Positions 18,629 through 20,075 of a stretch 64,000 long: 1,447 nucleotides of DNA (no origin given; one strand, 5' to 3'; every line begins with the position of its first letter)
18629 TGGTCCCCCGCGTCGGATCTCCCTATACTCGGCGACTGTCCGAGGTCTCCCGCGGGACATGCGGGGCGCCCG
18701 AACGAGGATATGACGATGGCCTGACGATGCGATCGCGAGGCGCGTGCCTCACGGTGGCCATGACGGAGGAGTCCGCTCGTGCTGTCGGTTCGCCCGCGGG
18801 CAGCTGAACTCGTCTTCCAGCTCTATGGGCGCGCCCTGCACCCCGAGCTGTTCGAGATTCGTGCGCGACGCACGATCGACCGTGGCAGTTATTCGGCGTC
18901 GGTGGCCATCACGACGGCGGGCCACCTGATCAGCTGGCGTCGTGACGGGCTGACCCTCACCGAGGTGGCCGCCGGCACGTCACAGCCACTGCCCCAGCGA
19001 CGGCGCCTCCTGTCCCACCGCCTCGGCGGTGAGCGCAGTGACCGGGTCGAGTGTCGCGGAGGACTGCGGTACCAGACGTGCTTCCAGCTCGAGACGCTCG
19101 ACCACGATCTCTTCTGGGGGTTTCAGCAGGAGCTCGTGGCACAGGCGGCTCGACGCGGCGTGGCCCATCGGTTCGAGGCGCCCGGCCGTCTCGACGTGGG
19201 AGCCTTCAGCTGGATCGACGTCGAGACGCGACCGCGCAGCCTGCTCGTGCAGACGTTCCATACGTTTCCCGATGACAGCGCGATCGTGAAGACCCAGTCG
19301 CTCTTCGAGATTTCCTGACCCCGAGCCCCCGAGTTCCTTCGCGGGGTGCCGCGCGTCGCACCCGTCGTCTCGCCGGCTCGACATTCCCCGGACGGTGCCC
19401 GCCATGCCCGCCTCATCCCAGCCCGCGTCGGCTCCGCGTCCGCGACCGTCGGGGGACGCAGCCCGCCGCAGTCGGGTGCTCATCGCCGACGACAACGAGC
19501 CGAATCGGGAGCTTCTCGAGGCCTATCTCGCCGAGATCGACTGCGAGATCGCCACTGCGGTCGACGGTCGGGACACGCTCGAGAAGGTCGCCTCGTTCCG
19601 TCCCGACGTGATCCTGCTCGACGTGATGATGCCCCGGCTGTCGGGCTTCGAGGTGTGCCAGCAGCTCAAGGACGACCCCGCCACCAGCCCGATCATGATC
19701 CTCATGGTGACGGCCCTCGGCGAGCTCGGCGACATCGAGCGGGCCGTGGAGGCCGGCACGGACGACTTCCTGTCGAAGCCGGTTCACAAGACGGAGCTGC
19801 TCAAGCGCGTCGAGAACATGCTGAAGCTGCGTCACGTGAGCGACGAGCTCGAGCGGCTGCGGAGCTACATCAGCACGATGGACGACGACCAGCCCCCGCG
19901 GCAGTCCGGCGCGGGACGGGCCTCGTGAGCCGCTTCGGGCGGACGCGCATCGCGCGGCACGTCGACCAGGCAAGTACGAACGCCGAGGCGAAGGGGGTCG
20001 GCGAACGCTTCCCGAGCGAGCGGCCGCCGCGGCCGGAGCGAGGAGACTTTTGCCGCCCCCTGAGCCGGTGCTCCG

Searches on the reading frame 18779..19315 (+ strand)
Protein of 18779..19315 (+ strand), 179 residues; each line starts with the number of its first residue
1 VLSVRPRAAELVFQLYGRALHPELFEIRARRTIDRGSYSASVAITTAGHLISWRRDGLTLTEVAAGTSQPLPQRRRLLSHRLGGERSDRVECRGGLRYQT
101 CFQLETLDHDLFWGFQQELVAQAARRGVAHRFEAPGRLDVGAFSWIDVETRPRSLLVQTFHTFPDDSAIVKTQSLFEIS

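Call 64: search_protein_families(library=pfam, proteins=[window:18779-19315:+], max_evalue=0.01)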
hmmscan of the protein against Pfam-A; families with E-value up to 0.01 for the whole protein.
window:18779-19315:+ (179 aa): 1 family
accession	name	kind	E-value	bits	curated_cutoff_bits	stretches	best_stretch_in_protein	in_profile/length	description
PF10936.14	DUF2617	-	1.1e-11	45.5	22.3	1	8-175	13-159/160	Protein of unknown function DUF2617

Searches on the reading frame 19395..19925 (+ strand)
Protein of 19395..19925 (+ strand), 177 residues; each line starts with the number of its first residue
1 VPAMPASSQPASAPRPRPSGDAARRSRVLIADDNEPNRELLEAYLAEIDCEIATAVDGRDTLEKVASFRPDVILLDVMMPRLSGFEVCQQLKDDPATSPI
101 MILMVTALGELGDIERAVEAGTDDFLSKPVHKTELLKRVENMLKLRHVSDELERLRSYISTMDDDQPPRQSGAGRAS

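Call 64: search_protein_families(library=pfam, proteins=[window:19395-19925:+], max_evalue=0.01)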
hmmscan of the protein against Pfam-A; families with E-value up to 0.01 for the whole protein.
window:19395-19925:+ (177 aa): 1 family
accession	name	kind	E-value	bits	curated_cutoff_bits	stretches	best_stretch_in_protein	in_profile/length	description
PF00072.30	Response_reg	-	2.2e-28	99.1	30.2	1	28-140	1-111/111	Response regulator receiver domain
